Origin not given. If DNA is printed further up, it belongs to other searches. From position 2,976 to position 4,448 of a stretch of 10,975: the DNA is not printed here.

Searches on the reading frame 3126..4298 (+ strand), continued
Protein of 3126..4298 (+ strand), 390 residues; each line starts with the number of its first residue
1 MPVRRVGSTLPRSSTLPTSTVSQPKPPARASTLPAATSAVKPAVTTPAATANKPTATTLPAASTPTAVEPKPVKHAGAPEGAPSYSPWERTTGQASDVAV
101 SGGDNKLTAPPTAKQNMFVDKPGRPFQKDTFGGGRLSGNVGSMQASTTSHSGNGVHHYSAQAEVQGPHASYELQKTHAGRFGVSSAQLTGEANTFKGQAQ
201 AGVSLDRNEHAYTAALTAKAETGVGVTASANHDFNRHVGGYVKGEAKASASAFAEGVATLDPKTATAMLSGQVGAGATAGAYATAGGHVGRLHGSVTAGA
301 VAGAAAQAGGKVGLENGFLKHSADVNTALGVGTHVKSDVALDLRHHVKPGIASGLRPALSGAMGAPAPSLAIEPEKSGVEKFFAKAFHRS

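Call 24: search_protein_families(library=pfam, proteins=[P0119, P0120, P0121, P0122, P0123, P0124, P0125, P0126, P0128, P0132], max_evalue=0.05)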
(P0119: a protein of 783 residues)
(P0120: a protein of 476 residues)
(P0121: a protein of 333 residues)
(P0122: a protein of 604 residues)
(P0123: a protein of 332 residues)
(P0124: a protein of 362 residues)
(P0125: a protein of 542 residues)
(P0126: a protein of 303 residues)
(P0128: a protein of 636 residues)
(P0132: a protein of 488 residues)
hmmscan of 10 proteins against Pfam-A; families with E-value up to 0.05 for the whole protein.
P0119 (783 aa): 11 families
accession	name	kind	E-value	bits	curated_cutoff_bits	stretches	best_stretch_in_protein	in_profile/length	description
PF11727.13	ISG65-75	-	6.2e-05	22.8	25.1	0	702-781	82-159/281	Invariant surface glycoprotein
PF06103.16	DUF948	-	0.00015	22.3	37.2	0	289-315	32-58/89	Bacterial protein of unknown function (DUF948)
PF11155.13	DUF2935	-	0.0011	20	24.4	0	403-464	35-91/121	Domain of unknown function (DUF2935)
PF07730.19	HisKA_3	-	0.0016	19.4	24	0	361-407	13-59/68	Histidine kinase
PF07464.16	ApoLp-III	-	0.0087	16.6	36.3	0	444-488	28-72/146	Apolipophorin-III precursor (apoLp-III)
PF06911.18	Senescence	-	0.0096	16.3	24.6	1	710-769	77-137/184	Senescence domain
PF00038.26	Filament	-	0.02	14.9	40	1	409-486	39-115/313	Intermediate filament protein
PF04513.17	Baculo_PEP_C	-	0.03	14.8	38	0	329-396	29-93/140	Baculovirus polyhedron envelope protein, PEP, C terminus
PF11098.13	Chlorosome_CsmC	-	0.042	14.3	26.3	0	714-779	63-128/139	Chlorosome envelope protein C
PF20155.4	TMP_3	-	0.042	14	41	0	326-381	127-181/192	Tape measure protein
PF05791.16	Bacillus_HBL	-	0.047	13.9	29.1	0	352-403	101-152/177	Bacillus haemolytic enterotoxin (HBL)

P0120 (476 aa): 2 families
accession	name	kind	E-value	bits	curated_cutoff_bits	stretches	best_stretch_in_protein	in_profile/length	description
PF06013.18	WXG100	-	0.00074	20.2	27.3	1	53-91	21-59/86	Proteins of 100 residues with WXG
PF10456.14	BAR_3_WASP_bdg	-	0.00084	19.3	24.9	1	46-172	40-171/236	WASP-binding domain of Sorting nexin protein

P0121 (333 aa): 0 families

P0122 (604 aa): 0 families

P0123 (332 aa): 0 families

P0124 (362 aa): 2 families
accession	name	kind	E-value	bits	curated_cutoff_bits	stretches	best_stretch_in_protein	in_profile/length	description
PF06013.18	WXG100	-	2.6e-11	44.1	27.3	1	5-90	2-86/86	Proteins of 100 residues with WXG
PF03903.18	Phage_T4_gp36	-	0.013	16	26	1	246-310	58-122/131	Phage T4 tail fibre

P0125 (542 aa): 0 families

P0126 (303 aa): 0 families

P0128 (636 aa): 2 families
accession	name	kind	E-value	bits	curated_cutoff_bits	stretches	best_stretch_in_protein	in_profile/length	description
PF01476.26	LysM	-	3.3e-16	59.4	20.9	1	23-67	1-43/43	LysM domain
PF23473.1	LysM3_LYK4_5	-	0.012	16.1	29.3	1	23-61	5-41/48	LYK4/5 LysM3 domain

P0132 (488 aa): 1 family
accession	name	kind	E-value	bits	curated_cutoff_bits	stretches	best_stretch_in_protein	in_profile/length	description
PF12732.12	YtxH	-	2.3e-05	25.2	37.5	1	436-474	25-70/71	YtxH-like protein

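Call 25: predict_structure(alignment_id=A1)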
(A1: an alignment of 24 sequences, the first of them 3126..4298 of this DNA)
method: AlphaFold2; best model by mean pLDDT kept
length: 390 residues; sequences in the alignment: 24
mean_pLDDT: 65.3   pTM: 0.48
mean pLDDT of the five models: 65.3, 63.3, 59.8, 56.0, 43.1
residues with pLDDT >= 90: 9; 70-90: 223; 50-70: 18; < 50: 140
segments of 3 or more residues with pLDDT < 50: 1-100, 345-381, 388-390
pLDDT, mean of each block of 10 residues (from residue 1): 40 36 37 34 31 34 30 30 34 37 66 86 84 81 88 86 87 86 86 84 84 86 88 84 88 86 83 83 86 81 77 83 75 76 52 40 32 38 48
secondary structure, 60 per line:
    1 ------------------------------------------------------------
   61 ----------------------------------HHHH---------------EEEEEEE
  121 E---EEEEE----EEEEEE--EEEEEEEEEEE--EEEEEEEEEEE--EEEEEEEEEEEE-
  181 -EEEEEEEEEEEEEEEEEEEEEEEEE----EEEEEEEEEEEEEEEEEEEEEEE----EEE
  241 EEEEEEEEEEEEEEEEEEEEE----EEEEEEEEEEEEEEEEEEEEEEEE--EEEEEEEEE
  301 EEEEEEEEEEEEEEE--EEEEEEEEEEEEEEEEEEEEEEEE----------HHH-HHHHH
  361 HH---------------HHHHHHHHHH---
elements in order: H95-98 E114-121 E125-129 E134-139 E142-152 E155-165 E168-179 E182-206 E211-233 E238-261 E266-289 E292-315 E318-341 H356-362 H378-387

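Call 30: search_solved_structures(query=A1, max_evalue=1)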
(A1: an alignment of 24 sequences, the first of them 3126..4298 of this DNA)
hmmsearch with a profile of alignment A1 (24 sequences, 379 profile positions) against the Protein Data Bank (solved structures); distinct sequences matched with E-value up to 1: 1.
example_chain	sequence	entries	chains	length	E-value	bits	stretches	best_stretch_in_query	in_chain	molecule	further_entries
8u1d_J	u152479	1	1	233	0.092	15.5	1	188-238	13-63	DH1285 Light Chain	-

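Call 32: list_cluster_members(proteins=[P0111, P0113, P0114, P0117, P0119, P0120, P0122, P0124, P0128, P0129])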
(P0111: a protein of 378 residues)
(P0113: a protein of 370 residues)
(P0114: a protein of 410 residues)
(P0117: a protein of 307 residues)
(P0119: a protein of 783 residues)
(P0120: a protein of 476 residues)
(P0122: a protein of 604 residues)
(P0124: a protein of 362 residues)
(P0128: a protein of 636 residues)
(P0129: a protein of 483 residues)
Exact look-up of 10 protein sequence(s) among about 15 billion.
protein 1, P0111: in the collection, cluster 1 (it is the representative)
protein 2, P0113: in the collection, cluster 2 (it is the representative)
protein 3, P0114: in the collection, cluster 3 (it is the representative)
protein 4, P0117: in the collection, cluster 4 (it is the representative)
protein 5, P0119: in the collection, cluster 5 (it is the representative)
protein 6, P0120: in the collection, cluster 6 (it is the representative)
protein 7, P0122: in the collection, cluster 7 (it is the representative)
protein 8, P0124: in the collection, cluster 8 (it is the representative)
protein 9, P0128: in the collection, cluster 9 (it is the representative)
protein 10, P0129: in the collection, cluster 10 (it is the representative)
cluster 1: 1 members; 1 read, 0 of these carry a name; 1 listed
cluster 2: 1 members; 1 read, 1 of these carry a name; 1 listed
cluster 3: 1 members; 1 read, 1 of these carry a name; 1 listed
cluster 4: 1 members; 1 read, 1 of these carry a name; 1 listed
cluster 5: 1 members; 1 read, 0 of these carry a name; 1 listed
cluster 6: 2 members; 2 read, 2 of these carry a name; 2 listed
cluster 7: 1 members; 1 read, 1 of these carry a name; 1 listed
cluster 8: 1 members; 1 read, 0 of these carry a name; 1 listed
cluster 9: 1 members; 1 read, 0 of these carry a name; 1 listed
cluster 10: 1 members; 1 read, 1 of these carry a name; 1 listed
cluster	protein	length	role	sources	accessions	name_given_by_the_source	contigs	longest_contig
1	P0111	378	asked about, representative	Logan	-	-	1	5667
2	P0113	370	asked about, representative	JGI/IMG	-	hypothetical protein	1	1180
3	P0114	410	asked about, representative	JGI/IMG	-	hypothetical protein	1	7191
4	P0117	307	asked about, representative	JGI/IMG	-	hypothetical protein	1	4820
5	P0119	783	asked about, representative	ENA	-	-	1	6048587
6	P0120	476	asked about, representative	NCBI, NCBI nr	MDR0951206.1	MAG: hypothetical protein LBM13_06245 [Candidatus Ancillula sp.] | hypothetical protein [Candidatus Ancillula sp.]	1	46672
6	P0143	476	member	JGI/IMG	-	uncharacterized protein YukE/citrate lyase gamma subunit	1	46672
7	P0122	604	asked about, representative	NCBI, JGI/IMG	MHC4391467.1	MAG: hypothetical protein ACYS22_09120 [Planctomycetota bacterium] | hypothetical protein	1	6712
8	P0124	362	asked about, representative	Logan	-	-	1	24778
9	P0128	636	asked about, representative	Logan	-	-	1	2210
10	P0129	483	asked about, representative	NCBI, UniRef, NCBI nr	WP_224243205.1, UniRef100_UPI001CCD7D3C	hypothetical protein [Hyalangium gracile] | hypothetical protein n=1 Tax=Hyalangium gracile TaxID=394092 RepID=UPI001CCD7D3C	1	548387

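Call 33: list_cluster_members(proteins=[P0040, P0048, P0038, P0016, P0020, P0024, P0059, P0063])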
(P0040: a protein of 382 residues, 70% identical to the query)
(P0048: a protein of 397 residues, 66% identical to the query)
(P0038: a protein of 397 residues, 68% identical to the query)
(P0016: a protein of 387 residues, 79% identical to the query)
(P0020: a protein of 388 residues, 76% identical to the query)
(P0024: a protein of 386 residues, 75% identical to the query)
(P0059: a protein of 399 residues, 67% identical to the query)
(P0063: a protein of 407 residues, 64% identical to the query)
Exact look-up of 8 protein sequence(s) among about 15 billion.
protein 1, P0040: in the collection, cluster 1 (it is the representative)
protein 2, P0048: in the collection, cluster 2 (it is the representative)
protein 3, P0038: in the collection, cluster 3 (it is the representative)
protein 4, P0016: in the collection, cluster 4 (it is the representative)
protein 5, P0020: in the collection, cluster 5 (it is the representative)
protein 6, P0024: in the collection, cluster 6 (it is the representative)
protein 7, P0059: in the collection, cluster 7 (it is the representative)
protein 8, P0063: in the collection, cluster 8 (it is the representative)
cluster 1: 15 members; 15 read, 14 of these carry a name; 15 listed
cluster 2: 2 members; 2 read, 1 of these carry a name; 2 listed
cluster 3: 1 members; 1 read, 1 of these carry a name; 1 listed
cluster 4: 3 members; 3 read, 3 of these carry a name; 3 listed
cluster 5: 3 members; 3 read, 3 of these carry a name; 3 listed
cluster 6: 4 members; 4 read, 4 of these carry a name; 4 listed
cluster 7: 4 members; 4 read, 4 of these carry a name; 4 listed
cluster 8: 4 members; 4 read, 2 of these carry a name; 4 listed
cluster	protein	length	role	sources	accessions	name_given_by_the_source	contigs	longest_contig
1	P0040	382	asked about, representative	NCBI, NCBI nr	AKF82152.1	hypothetical protein MFUL124B02_25910 [Myxococcus fulvus 124B02]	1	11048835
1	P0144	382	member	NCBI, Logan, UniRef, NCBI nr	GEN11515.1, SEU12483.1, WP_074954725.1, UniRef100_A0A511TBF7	hypothetical protein SAMN05443572_105122 [Myxococcus fulvus] | Uncharacterized protein n=1 Tax=Myxococcus fulvus TaxID=33 RepID=A0A511TBF7_MYXFU | hypothetical protein [Myxococcus fulvus]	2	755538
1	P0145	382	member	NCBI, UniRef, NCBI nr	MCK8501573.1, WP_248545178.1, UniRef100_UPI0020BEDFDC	hypothetical protein [Myxococcus fulvus] | hypothetical protein n=1 Tax=Myxococcus fulvus TaxID=33 RepID=UPI0020BEDFDC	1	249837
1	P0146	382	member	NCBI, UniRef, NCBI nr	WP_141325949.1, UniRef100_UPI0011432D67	hypothetical protein [Myxococcus sp. AB025B] | hypothetical protein n=1 Tax=Myxococcus sp. AB025B TaxID=2562794 RepID=UPI0011432D67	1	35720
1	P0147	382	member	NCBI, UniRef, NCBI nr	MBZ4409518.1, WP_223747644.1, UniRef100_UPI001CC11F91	hypothetical protein K8640_14940 [Myxococcus sp. XM-1-1-1] | hypothetical protein n=1 Tax=Myxococcus sp. XM-1-1-1 TaxID=2874602 RepID=UPI001CC11F91 | hypothetical protein [Myxococcus sp. XM-1-1-1]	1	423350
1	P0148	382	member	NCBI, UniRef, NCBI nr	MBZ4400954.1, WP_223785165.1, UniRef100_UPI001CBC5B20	hypothetical protein [Myxococcus sp. AS-1-15] | hypothetical protein n=1 Tax=Myxococcus sp. AS-1-15 TaxID=2874600 RepID=UPI001CBC5B20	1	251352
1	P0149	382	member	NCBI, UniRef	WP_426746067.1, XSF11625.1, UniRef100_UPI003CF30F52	hypothetical protein VZQ01_37540 [Myxococcus faecalis] | hypothetical protein n=1 Tax=Myxococcus faecalis TaxID=3115646 RepID=UPI003CF30F52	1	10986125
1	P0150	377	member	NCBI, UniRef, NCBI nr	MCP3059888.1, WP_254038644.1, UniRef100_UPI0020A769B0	hypothetical protein LXT21_13970 [Myxococcus sp. K38C18041901] | hypothetical protein n=1 Tax=Myxococcus guangdongensis TaxID=2906760 RepID=UPI0020A769B0 | hypothetical protein [Myxococcus guangdongensis]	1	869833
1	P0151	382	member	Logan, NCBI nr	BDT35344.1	hypothetical protein MFMH1_50130 [Myxococcus sp. MH1]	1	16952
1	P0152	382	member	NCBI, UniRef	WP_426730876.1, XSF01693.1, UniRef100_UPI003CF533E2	hypothetical protein [Myxococcus faecalis] | hypothetical protein n=1 Tax=Myxococcus faecalis TaxID=3115646 RepID=UPI003CF533E2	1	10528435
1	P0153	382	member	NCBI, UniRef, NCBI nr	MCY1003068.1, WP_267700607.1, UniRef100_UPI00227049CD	hypothetical protein OWM54_38565 [Myxococcus sp. MISCRS1] | hypothetical protein n=1 Tax=Myxococcus sp. MISCRS1 TaxID=2996786 RepID=UPI00227049CD | hypothetical protein [Myxococcus sp. MISCRS1]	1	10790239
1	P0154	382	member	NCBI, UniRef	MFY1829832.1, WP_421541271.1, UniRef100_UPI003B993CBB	hypothetical protein ACN47A_28210 [Myxococcus fulvus] | hypothetical protein n=1 Tax=Myxococcus fulvus TaxID=33 RepID=UPI003B993CBB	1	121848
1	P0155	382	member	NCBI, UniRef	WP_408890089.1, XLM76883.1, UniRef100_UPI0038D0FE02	hypothetical protein ACJ2CR_02455 [Myxococcus faecalis] | hypothetical protein n=1 Tax=Myxococcus faecalis TaxID=3115646 RepID=UPI0038D0FE02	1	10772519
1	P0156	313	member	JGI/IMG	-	hypothetical protein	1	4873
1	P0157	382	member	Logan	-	-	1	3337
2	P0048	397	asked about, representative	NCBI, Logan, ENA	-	-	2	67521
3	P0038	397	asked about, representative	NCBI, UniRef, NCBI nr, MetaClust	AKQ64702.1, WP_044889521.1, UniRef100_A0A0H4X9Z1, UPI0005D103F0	hypothetical protein A176_001614 [Myxococcus hansupus] | Uncharacterized protein n=1 Tax=Pseudomyxococcus hansupus TaxID=1297742 ... | hypothetical protein [Myxococcus hansupus]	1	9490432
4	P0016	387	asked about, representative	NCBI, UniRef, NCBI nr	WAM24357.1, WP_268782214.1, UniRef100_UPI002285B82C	hypothetical protein [Myxococcus sp. NMCA1] | hypothetical protein n=1 Tax=Myxococcus sp. NMCA1 TaxID=2996785 RepID=UPI002285B82C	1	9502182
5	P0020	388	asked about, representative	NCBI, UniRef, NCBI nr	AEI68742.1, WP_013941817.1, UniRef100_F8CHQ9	hypothetical protein [Corallococcus macrosporus] | Uncharacterized protein n=1 Tax=Myxococcus fulvus (strain ATCC BAA-855 / HW-1) ...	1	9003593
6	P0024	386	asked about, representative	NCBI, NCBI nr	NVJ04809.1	hypothetical protein HUW63_06055 [Myxococcus sp. AM001] | hypothetical protein [Myxococcus sp. AM001]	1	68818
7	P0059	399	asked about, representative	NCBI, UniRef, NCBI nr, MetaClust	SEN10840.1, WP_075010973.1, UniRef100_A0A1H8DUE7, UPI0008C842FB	hypothetical protein SAMN05444354_1312 [Stigmatella aurantiaca] | Uncharacterized protein n=1 Tax=Stigmatella aurantiaca TaxID=41 RepID=A0A1H8DUE7_STIAU | hypothetical protein [Stigmatella aurantiaca]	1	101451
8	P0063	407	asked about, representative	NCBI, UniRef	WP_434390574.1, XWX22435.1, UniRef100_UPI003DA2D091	hypothetical protein [Melittangium boletus] | hypothetical protein n=1 Tax=Melittangium boletus TaxID=83453 RepID=UPI003DA2D091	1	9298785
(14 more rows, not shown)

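Call 35: find_encoding_contigs(protein=P0124, flank=8000, max_places=2)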
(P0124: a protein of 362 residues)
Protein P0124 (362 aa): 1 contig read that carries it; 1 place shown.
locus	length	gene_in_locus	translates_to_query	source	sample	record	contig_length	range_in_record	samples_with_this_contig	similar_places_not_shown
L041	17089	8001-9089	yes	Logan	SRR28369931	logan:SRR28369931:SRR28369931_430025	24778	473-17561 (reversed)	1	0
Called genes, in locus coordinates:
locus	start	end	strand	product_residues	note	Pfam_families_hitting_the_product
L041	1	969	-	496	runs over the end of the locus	-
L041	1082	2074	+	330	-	PF00195:Chal_sti_synt_N (weak), PF08545:ACP_syn_III, PF08541:ACP_syn_III_C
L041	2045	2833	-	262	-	PF00551:Formyl_trans_N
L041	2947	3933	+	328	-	PF00106:adh_short (faint), PF01073:3Beta_HSD, PF01370:Epimerase, PF02719:Polysacc_synt_2, PF04321:RmlD_sub_bind, PF16363:GDP_Man_Dehyd, PF07993:NAD_binding_4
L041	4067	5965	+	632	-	-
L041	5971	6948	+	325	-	PF05235:CHAD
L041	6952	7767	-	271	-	PF18171:LSDAT_prok, PF18139:LSDAT_euk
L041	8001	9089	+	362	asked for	PF06013:WXG100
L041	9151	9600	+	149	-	PF08786:DcrB (weak)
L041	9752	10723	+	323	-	PF16745:RsgA_N, PF03193:RsgA_GTPase, PF01926:MMR_HSR1 (weak)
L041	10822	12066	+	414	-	PF24796:WDR55, PF25174:Beta-prop_THOC3, PF23381:Beta-prop_IFT122_1st, PF24807:WD40_CDC20-Fz, PF25175:Beta-prop_WDR5, PF25173:Beta-prop_WDR3_1st, PF23414:Beta-prop_EML_2, PF24814:WD40_Prp19, +29 more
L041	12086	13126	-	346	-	PF03734:YkuD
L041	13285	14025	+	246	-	PF07653:SH3_2 (faint), PF08239:SH3_3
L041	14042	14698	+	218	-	PF00702:Hydrolase, PF12710:HAD (weak), PF13419:HAD_2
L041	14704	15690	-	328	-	PF01073:3Beta_HSD, PF01370:Epimerase, PF02719:Polysacc_synt_2 (faint), PF04321:RmlD_sub_bind, PF05368:NmrA (weak), PF13460:NAD_binding_10, PF16363:GDP_Man_Dehyd, PF07993:NAD_binding_4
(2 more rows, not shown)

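Call 36: find_encoding_contigs(protein=P0120, flank=8000, max_places=2)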
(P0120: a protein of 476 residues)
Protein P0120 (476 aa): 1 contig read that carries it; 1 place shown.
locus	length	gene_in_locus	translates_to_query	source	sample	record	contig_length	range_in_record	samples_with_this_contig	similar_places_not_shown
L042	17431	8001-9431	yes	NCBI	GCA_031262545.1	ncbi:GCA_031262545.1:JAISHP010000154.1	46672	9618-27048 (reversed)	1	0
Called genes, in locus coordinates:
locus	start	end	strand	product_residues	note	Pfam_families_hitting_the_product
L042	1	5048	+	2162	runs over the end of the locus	-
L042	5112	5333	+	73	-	PF13173:AAA_14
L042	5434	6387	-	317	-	-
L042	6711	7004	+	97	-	PF06013:WXG100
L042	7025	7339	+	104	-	-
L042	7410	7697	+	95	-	-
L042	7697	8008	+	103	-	-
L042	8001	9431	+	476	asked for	-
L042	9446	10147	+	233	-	-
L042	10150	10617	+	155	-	-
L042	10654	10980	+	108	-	-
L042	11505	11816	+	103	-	-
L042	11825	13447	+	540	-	-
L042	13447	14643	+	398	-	-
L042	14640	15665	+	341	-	PF12158:DUF3592 (weak)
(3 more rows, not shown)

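Call 49: find_encoding_contigs(protein=P0126, flank=7000, max_places=1)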
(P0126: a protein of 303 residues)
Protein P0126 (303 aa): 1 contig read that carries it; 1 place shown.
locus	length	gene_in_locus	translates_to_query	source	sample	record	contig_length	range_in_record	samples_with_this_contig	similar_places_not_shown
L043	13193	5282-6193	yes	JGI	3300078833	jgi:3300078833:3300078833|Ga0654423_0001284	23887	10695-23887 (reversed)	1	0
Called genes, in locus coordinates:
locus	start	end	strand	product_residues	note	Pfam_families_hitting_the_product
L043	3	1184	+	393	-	?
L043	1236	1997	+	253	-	PF03167:UDG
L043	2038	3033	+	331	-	PF00756:Esterase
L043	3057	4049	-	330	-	-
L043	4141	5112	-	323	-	PF16697:Yop-YscD_cpl (faint), PF00498:FHA (weak)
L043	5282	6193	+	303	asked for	-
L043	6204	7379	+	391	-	PF07719:TPR_2 (faint), PF13181:TPR_8 (faint), PF13428:TPR_14 (faint), PF13432:TPR_16 (faint), PF14559:TPR_19 (faint), PF20308:TPR-S (faint), PF23914:TPR_CcmH_CycH (faint), PF22860:DUF7017 (weak), +2 more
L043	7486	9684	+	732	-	PF01966:HD, PF13328:HD_4, PF04607:RelA_SpoT, PF02824:TGS, PF19296:RelA_AH, PF28438:RelA_RIS, PF01842:ACT, PF13291:ACT_4, +1 more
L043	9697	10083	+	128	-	PF01042:Ribonuc_L-PSP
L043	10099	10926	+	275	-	-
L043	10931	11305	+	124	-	-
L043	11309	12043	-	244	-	PF01209:Ubie_methyltran, PF13489:Methyltransf_23, PF07021:MetW, PF13847:Methyltransf_31, PF08241:Methyltransf_11, PF08242:Methyltransf_12, PF13649:Methyltransf_25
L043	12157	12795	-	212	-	-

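Call 50: find_encoding_contigs(protein=P0119, flank=7000, max_places=1)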
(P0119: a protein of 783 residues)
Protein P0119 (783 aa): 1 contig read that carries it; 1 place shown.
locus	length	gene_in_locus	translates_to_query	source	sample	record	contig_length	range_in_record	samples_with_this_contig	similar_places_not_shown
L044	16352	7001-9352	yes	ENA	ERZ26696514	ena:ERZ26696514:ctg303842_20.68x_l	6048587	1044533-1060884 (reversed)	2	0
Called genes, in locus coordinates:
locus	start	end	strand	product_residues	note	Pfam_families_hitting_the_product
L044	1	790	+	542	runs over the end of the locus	-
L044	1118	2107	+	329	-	PF01408:GFO_IDH_MocA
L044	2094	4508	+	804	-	PF07719:TPR_2 (faint), PF13424:TPR_12 (weak)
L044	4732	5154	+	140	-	-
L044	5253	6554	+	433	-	PF00012:HSP70, PF06723:MreB_Mbl (weak), PF00012:HSP70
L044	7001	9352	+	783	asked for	-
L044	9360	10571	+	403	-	PF00515:TPR_1 (faint), PF07719:TPR_2 (faint), PF12895:ANAPC3 (faint), PF13174:TPR_6 (faint), PF13181:TPR_8 (faint), PF13414:TPR_11 (faint), PF13424:TPR_12 (faint), PF13428:TPR_14 (faint), +5 more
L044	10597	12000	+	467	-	PF01565:FAD_binding_4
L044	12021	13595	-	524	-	PF00389:2-Hacid_dh, PF02826:2-Hacid_dh_C, PF19304:PGDH_inter, PF01842:ACT (weak)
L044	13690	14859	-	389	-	-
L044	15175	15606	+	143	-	PF01582:TIR, PF13676:TIR_2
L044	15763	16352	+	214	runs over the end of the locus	PF04542:Sigma70_r2, PF22029:PhyR_sigma2 (faint), PF08281:Sigma70_r4_2, PF04545:Sigma70_r4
